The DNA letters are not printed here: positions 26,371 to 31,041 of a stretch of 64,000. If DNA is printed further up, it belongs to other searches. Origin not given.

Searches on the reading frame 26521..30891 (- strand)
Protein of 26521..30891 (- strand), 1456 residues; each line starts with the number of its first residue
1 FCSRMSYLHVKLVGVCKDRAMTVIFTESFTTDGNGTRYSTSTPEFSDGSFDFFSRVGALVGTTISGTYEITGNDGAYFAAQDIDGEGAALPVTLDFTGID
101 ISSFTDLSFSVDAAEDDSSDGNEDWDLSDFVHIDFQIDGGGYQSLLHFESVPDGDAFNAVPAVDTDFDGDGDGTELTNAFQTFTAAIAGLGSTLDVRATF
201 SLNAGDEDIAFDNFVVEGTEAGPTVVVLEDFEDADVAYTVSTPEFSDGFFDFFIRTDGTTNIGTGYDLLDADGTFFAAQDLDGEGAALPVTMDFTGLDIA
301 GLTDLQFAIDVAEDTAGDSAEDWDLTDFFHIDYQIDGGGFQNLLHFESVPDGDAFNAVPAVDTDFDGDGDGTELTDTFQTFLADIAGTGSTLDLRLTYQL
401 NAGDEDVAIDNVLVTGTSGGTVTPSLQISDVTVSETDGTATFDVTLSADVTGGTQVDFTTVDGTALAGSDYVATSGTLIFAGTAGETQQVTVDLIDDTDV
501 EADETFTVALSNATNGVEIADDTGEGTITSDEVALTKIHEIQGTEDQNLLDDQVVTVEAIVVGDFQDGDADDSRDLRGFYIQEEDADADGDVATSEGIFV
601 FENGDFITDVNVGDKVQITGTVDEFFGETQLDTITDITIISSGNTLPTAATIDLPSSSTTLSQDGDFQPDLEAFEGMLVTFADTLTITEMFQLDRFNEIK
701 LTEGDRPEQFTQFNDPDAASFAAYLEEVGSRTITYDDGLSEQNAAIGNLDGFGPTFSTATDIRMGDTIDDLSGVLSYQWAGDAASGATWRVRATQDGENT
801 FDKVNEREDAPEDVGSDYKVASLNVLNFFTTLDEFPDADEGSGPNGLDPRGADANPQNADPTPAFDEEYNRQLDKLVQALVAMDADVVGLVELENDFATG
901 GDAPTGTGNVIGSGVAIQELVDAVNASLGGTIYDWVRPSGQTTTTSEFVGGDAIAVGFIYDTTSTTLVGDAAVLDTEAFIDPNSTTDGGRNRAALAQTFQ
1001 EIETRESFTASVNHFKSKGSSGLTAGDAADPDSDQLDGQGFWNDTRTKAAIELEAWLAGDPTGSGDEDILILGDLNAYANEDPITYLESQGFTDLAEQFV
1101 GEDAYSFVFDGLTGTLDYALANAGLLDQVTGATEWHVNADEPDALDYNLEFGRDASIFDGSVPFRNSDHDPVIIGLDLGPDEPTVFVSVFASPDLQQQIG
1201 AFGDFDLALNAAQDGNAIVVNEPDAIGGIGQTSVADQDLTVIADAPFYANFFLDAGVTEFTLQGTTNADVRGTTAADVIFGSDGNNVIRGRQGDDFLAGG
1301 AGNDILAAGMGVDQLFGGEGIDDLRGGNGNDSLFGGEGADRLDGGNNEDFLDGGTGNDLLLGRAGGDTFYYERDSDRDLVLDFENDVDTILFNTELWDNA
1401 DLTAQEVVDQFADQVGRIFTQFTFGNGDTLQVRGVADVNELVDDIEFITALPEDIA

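Call 62: search_protein_families(library=pfam, proteins=[window:26521-30891:-], max_evalue=0.00001)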
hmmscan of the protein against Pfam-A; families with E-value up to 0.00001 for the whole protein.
window:26521-30891:- (1456 aa): 3 families
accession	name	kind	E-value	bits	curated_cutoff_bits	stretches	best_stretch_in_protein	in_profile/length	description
PF00353.25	HemolysinCabind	-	3.9e-19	68.7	23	3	1272-1306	2-36/36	RTX calcium-binding nonapeptide repeat (4 copies)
PF03160.20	Calx-beta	-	6.8e-18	65.3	27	1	426-516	10-100/119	Calx-beta domain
PF03372.29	Exo_endo_phos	-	3.2e-06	27.5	24.5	0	868-1132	14-213/225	Endonuclease/Exonuclease/phosphatase family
